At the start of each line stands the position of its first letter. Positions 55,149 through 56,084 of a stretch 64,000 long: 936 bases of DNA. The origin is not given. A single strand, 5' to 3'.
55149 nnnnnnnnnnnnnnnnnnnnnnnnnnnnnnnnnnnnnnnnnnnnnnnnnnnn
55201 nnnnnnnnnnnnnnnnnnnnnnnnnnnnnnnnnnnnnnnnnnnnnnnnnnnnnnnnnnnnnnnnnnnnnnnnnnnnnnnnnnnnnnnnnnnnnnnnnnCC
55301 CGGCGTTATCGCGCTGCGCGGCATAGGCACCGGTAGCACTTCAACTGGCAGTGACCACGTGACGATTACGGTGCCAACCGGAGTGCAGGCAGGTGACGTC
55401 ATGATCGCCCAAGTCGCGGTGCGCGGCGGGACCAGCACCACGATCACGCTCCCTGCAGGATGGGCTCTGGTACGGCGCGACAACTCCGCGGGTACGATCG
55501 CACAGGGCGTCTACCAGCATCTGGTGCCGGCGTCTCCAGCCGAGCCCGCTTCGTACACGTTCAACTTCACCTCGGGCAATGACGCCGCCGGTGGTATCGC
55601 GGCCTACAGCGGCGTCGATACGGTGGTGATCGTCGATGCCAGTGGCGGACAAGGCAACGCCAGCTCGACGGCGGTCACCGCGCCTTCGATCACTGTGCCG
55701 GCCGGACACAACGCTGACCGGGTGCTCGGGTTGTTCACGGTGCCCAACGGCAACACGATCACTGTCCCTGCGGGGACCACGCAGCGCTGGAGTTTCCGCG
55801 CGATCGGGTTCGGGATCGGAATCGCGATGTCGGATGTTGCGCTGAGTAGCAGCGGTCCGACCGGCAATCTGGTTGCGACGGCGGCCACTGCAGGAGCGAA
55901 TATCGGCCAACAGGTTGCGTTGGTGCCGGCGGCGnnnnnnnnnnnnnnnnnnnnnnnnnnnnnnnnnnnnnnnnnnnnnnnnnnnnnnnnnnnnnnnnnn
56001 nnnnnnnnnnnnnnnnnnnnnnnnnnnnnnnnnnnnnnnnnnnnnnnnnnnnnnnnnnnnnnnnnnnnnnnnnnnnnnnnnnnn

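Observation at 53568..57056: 1162-aa secreted protein with an internally duplicated ~215-aa domain separated by hypervariable-looking Thr/Ala/Pro linkers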

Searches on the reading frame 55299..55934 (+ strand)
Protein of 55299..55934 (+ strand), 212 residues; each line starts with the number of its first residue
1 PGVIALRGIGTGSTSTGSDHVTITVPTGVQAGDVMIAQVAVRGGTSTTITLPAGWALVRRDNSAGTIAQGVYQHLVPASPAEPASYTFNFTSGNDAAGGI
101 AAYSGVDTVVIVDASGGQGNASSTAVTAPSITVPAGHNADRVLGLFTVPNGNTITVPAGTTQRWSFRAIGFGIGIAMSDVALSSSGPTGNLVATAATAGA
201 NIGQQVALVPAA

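Call 6: search_protein_families(library=pfam, proteins=[window:55299-55934:+], max_evalue=10)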
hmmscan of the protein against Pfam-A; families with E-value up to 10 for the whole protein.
seq(212 aa): 1 family
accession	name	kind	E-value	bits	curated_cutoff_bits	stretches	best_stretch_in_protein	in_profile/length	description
PF20009.4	GEVED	-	3.8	8.8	24.4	0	11-35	24-48/78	GEVED domain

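Call 7: search_protein_families(library=ncbifam, proteins=[window:55299-55934:+], max_evalue=10)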
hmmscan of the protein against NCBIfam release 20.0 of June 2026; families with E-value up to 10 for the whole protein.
seq(212 aa): 0 families

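Call 9: find_homologous_proteins(query=window:55299-55934:+, max_evalue=0.001)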
Query seq(212 aa) (212 aa): 72 proteins with E <= 0.001 among 4588 candidates.
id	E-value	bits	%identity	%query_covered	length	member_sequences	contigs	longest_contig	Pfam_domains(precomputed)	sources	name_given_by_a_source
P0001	1.4e-85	304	74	97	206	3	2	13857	-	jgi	jgi:hypothetical protein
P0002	6.2e-80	286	56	87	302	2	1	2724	-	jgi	jgi:hypothetical protein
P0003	3.4e-73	264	68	88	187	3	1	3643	-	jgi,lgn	jgi:hypothetical protein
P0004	1.5e-72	262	67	90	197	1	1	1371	-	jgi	jgi:hypothetical protein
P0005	2.8e-71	258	57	90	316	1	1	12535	-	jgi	jgi:hypothetical protein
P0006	1.2e-70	255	65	91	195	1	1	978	-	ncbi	-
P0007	4.6e-70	254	65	89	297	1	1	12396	-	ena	-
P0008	2.8e-66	241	60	99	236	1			-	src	-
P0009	1.0e-65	239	60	98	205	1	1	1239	-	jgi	-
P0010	1.0e-65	239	61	88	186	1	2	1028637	-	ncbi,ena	-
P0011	1.2e-65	239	63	90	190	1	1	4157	-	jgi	jgi:hypothetical protein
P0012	1.8e-63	232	58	98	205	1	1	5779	-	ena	-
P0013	6.1e-63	230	59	99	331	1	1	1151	-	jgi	jgi:hypothetical protein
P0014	1.0e-62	230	62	91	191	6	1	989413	-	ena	-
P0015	1.3e-62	229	65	83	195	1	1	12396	-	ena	-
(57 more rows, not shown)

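Call 19: find_encoding_contigs(protein=P0010, flank=8000, max_places=3)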
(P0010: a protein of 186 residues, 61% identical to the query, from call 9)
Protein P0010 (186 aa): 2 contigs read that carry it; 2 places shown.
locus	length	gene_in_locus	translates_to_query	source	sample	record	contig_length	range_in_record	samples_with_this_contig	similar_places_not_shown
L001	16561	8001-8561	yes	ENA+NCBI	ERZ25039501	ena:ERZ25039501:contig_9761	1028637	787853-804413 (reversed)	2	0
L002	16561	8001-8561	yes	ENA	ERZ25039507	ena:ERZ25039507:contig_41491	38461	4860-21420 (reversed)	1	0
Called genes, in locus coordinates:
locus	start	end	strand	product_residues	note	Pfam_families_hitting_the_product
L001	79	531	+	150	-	-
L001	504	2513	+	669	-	PF13481:AAA_25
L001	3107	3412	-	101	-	PF12728:HTH_17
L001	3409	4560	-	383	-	PF14659:Phage_int_SAM_3, PF22022:Phage_int_M, PF00589:Phage_integrase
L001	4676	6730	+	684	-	PF20254:DMFA2_C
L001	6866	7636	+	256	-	-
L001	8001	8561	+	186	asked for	-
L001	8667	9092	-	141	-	PF04909:Amidohydro_2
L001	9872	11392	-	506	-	PF04909:Amidohydro_2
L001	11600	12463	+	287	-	PF05853:BKACE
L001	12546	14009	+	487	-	PF04909:Amidohydro_2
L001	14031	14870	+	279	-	PF00106:adh_short, PF08659:KR, PF13561:adh_short_C2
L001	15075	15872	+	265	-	PF23441:SDR (weak), PF00106:adh_short, PF08659:KR (weak), PF13561:adh_short_C2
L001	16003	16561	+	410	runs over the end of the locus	PF00296:Bac_luciferase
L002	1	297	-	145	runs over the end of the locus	PF02563:Poly_export, PF22461:SLBB_2 (weak), PF10531:SLBB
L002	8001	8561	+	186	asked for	-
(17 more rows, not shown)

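Call 20: find_encoding_contigs(protein=P0014, flank=8000, max_places=3)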
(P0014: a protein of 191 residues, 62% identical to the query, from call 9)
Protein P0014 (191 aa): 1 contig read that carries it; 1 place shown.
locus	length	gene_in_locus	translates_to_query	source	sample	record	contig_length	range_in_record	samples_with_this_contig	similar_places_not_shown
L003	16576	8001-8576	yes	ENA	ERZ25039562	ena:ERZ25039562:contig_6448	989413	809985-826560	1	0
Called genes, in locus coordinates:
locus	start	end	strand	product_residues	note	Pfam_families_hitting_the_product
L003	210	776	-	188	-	-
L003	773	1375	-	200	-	-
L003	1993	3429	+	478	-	PF00072:Response_reg, PF01078:Mg_chelatase (faint), PF00158:Sigma54_activat, PF14532:Sigma54_activ_2, PF07728:AAA_5, PF25601:AAA_lid_14, PF02954:HTH_8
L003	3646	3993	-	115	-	-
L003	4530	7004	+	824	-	PF20254:DMFA2_C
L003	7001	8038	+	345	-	-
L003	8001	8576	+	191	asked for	-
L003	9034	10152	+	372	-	PF13439:Glyco_transf_4, PF13579:Glyco_trans_4_4, PF00534:Glycos_transf_1, PF13692:Glyco_trans_1_4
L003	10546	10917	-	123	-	PF01258:zf-dskA_traR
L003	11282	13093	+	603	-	PF01594:AI-2E_transport, PF02310:B12-binding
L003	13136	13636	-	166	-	PF06146:PsiE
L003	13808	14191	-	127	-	PF07858:LEH, PF07366:SnoaL, PF12680:SnoaL_2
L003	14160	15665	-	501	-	PF01266:DAO (faint), PF12831:FAD_oxidored (faint)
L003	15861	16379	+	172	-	PF13463:HTH_27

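Call 24: predict_structure(alignment_id=A1)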
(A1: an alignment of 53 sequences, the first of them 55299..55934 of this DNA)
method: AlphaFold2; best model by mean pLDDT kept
length: 212 residues; sequences in the alignment: 53
mean_pLDDT: 95.4   pTM: 0.92
mean pLDDT of the five models: 95.4, 95.0, 94.4, 94.4, 93.4
residues with pLDDT >= 90: 189; 70-90: 22; 50-70: 1; < 50: 0
segments of 3 or more residues with pLDDT < 50: none
pLDDT, mean of each block of 10 residues (from residue 1): 93 90 98 98 93 98 94 98 97 92 98 96 97 95 96 94 93 94 97 96 98 92
secondary structure, 60 per line:
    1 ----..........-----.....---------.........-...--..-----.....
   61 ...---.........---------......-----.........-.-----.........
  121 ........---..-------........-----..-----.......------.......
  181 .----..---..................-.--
elements in order: E5-14 E20-24 E34-42 E56-63 E67-75 E85-90 E96-104 E112-128 E141-148 E161-167 E174-181 E191-208

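Call 35: fold_search(model_id=the predicted structure, library=pdb)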
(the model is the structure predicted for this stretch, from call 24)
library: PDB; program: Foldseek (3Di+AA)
matches with E <= 10: 1538; with E <= 0.001: 25
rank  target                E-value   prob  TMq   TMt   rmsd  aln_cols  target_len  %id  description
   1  9efi_A                2.9e-05  0.69  0.24  0.09  24.4       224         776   12  VIP3Cb1 Protoxin Structure (released 2025-06-18)
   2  6tfj_B                4.1e-05  0.54  0.22  0.08  24.5       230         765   10  Vip3Aa protoxin structure (released 2020-08-12)
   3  1w8x_E                7.9e-05  0.44  0.22  0.15  14.5       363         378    8  Structural analysis of PRD1 (released 2004-11-11)
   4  6tfk_A                1.2e-04  0.44  0.22  0.09  24.4       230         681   10  Vip3Aa toxin structure (released 2020-08-12)
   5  2bbd_A                1.3e-04  0.57  0.26  0.20  13.9       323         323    9  Crystal Structure of the STIV MCP (released 2005-12-06)
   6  6vls_B                1.6e-04  0.44  0.23  0.07  23.2       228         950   11  Structure of C-terminal fragment of Vip3A toxin (released 2020-07-22)
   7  6tfj_A                2.2e-04  0.25  0.20  0.08  24.4       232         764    9  Vip3Aa protoxin structure (released 2020-08-12)
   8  9qj4_B                2.3e-04  0.23  0.20  0.14  22.5       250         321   10  Structure of the Complement classical and lectin pathway proconvertase, C4b2 (released 2025-12-24)
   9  4qaw_D                2.5e-04  0.51  0.25  0.13  19.5       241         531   14  Structure of modular Xyn30D from Paenibacillus barcinonensis (released 2014-10-08)
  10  6ncl_d1               2.5e-04  0.41  0.25  0.15  14.8       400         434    9  Near-atomic structure of icosahedrally averaged PBCV-1 capsid (released 2019-01-30)
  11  1yll_A                3.1e-04  0.87  0.33  0.34   9.2       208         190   12  Crystal Structure of the Conserved Protein of Unknown Function PA5104 from Pseudomonas aeruginosa PAO1 (released 2005-03-01)
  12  9ev8_A                3.3e-04  0.41  0.24  0.11  16.9       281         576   10  Non-uniform refinement of the CryoEM structure of DeCLIC nanodisc with 10mM calcium (released 2025-04-09)
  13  8h2i_bD               3.8e-04  0.30  0.23  0.15  15.9       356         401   11  Near-atomic structure of five-fold averaged PBCV-1 capsid (released 2022-11-16)
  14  6ncl_d8               4.1e-04  0.38  0.26  0.16  15.9       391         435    7  Near-atomic structure of icosahedrally averaged PBCV-1 capsid (released 2019-01-30)
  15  5e7t_H                4.8e-04  0.97  0.28  0.33   5.1       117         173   14  Structure of the tripod (BppUct-A-L) from the baseplate of bacteriophage Tuc2009 (released 2015-12-30)
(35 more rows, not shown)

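Call 36: find_encoding_contigs(protein=P0001, flank=10000, max_places=4)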
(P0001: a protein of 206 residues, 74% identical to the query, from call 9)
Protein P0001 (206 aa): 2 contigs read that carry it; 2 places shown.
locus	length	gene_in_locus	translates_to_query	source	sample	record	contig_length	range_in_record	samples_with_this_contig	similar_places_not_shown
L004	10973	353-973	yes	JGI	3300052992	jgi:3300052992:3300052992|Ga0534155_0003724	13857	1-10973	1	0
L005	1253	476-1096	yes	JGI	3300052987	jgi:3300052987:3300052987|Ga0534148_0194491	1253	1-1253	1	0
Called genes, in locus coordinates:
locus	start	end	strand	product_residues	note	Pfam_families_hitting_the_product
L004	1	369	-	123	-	?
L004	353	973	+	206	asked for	-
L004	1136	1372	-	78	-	PF12728:HTH_17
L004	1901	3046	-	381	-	PF02163:Peptidase_M50, PF13398:Peptidase_M50B (weak), PF02163:Peptidase_M50, PF00571:CBS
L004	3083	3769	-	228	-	PF00903:Glyoxalase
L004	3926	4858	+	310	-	PF12706:Lactamase_B_2 (weak), PF00753:Lactamase_B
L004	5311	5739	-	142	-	-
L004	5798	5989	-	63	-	PF15777:Anti-TRAP (weak)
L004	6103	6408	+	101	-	-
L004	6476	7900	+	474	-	-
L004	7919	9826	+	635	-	PF01935:DUF87 (weak), PF10412:TrwB_AAD_bind (faint), PF13191:AAA_16 (faint)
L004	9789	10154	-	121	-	-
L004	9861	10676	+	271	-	PF13814:Replic_Relax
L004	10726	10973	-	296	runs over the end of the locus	-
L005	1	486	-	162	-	?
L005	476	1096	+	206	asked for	-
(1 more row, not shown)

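Call 45: search_protein_representatives(alignment_id=A1)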
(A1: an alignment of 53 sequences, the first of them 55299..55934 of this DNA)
Query: 53 sequences, 345 profile positions. Proteins with E-value up to 0.001 (for the whole library): 28943; up to 1e-10: 16388; up to 1e-30: 3498. The best 150 are listed.
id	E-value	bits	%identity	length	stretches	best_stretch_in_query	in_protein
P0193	9.5e-221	748.4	-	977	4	21-282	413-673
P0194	2.6e-201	684.5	-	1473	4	81-272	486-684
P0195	1.5e-191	652.4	-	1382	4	67-327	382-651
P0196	8.9e-191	649.9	-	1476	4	82-273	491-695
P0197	5.3e-182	621.0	-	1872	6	45-271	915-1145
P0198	2.1e-181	619.1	-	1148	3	51-290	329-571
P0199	1.7e-175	599.6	-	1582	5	57-274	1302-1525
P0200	2.2e-170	582.8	-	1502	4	82-281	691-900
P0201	6.7e-169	577.9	-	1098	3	81-336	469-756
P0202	9.0e-169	577.5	-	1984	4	79-274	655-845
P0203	1.2e-167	573.9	-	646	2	25-292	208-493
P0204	7.8e-166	567.9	-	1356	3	21-274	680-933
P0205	9.7e-164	561.0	-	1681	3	28-274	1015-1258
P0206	2.6e-162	556.3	-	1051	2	28-274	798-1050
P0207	3.1e-161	552.7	-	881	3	84-271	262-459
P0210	1.7e-153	527.2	-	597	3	37-272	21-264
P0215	1.1e-143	495.0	-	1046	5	67-269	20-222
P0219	1.4e-137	474.9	-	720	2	45-285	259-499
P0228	5.1e-128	443.5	-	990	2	55-284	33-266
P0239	1.9e-121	421.9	-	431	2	51-271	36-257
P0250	1.1e-117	409.5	-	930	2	29-274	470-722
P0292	2.0e-99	349.5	-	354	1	13-345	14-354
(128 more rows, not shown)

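Call 46: search_protein_families(library=pfam, proteins=[P0193, P0194, P0198, P0203, P0207, P0210, P0219, P0239, P0292, P0205], max_evalue=0.001)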
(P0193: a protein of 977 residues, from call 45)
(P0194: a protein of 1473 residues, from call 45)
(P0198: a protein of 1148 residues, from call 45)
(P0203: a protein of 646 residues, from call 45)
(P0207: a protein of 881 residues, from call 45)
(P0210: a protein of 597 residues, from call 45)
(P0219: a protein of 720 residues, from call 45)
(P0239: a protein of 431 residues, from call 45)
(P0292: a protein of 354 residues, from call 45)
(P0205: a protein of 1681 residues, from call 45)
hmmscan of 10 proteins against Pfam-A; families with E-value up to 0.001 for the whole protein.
P0193 (977 aa): 5 families
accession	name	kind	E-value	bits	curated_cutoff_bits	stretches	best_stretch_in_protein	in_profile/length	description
PF17963.7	Big_9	-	8.8e-30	103.9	23.6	3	248-346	1-89/89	Bacterial Ig domain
PF17892.7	Cadherin_5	-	2.3e-20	72.7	26.5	3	250-347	4-97/98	Cadherin-like domain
PF17803.7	Cadherin_4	-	3e-18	66.5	25.1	3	341-397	1-61/71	Bacterial cadherin-like domain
PF16184.11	Cadherin_3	-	1e-16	61.2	25.5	2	359-451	8-106/106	Cadherin-like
PF18614.7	RNase_II_C_S1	-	0.00022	21.5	26.6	0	367-389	37-59/59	RNase II-type exonuclease C-terminal S1 domain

P0194 (1473 aa): 2 families
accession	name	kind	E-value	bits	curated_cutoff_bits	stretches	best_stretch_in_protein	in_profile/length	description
PF20419.3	DUF6701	-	3e-60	205.4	27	1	1004-1471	139-576/577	Family of unknown function (DUF6701)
PF12005.13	DUF3499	-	0.0002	22.4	25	0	114-137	47-70/119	Protein of unknown function (DUF3499)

P0198 (1148 aa): 1 family
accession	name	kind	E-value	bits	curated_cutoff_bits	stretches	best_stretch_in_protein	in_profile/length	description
PF00149.33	Metallophos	-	8.3e-11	43.1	21.5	1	656-837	7-191/191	Calcineurin-like phosphoesterase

P0203 (646 aa): 0 families

P0207 (881 aa): 1 family
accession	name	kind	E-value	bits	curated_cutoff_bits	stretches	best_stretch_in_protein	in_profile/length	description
PF03527.20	RHS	-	0.00058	20.1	27.9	0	657-681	2-26/38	RHS protein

P0210 (597 aa): 1 family
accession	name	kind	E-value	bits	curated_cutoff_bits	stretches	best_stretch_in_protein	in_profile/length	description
PF12005.13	DUF3499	-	0.00043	21.3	25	0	92-114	48-70/119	Protein of unknown function (DUF3499)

P0219 (720 aa): 2 families
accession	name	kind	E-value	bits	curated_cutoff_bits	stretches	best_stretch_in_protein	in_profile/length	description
PF00722.28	Glyco_hydro_16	-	5.8e-20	71.9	22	1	107-228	24-141/175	Glycosyl hydrolases family 16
PF03935.22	SKN1_KRE6_Sbg1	-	2.7e-06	26.5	30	1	78-150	149-223/501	Beta-glucan synthesis-associated protein SKN1/KRE6/Sbg1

P0239 (431 aa): 0 families

P0292 (354 aa): 0 families

P0205 (1681 aa): 5 families
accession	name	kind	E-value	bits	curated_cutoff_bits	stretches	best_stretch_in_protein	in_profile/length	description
PF02450.21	LCAT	-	1.1e-11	45.1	21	1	534-714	82-242/392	Lecithin:cholesterol acyltransferase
PF07819.20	PGAP1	-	2e-09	38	24.3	1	560-613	75-134/233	PGAP1-like alpha/beta domain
PF24096.1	DUF7379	-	2.1e-07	31.5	33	1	552-612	52-116/191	Domain of unknown function (DUF7379)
PF02089.21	Palm_thioest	-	1.4e-06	28.7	26.8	1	563-622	64-120/254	Palmitoyl protein thioesterase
PF01674.24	Lipase_2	-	1.6e-05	25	20.3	1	555-607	59-108/219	Lipase (class 2)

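Call 68: search_protein_families(library=phrogs, proteins=[window:55299-55934:+, P0202], max_evalue=0.1)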
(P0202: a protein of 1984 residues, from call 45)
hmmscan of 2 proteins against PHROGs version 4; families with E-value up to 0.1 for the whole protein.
window:55299-55934:+ (212 aa): 1 family
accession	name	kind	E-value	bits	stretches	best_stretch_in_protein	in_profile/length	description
phrog_3329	-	unknown function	1.5e-07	31.4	1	14-106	223-320/440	-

P0202 (1984 aa): 1 family
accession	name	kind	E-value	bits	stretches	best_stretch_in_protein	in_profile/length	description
phrog_1330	-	tail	4.4e-05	22.5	1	1490-1656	977-1074/1361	tail protein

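Call 74: list_cluster_members(proteins=[P0193, P0194, P0203, P0206, P0250, P0210, P0215, P0239, P0292, P0228])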
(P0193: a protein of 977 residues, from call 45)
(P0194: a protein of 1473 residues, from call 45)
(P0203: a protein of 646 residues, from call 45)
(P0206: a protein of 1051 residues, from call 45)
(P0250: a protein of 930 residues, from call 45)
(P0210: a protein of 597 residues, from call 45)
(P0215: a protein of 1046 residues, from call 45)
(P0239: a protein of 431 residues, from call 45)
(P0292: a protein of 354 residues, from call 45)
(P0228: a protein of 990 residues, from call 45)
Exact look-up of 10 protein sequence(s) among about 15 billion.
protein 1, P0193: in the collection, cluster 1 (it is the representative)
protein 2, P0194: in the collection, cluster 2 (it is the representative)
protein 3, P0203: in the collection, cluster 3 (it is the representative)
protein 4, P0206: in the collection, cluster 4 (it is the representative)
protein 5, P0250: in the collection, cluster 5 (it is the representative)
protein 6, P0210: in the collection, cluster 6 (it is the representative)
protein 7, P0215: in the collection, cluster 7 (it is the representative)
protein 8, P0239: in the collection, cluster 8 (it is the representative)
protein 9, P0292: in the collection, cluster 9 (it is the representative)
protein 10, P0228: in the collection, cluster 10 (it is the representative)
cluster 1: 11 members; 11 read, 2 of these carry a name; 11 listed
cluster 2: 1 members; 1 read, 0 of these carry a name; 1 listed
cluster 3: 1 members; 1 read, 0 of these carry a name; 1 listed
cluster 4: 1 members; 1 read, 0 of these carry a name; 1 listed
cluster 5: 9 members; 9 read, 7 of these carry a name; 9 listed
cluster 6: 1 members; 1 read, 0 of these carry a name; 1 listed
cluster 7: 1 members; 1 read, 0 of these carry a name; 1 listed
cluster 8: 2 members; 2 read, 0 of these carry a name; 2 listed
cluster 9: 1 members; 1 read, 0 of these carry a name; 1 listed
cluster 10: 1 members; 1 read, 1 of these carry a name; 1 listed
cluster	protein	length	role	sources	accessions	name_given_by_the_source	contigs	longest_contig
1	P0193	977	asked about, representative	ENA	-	-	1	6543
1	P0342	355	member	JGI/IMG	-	hypothetical protein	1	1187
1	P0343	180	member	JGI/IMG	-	hypothetical protein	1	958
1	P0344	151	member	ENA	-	-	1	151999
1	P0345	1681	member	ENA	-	-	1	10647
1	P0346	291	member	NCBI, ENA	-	-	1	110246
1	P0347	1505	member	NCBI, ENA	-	-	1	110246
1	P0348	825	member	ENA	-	-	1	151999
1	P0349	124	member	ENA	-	-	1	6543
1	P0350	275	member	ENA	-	-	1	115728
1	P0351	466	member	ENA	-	-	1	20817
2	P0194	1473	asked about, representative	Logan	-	-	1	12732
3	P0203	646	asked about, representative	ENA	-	-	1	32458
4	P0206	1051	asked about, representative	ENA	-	-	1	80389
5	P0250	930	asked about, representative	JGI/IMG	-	hypothetical protein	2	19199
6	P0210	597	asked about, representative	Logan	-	-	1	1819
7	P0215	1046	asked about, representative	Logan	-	-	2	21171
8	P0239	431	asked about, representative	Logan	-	-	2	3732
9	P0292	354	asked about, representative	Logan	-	-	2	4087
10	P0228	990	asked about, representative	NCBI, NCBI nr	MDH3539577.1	MAG: right-handed parallel beta-helix repeat-containing protein, partial [Acidimicrobiia ... | right-handed parallel beta-helix repeat-containing protein [Acidimicrobiia bacterium]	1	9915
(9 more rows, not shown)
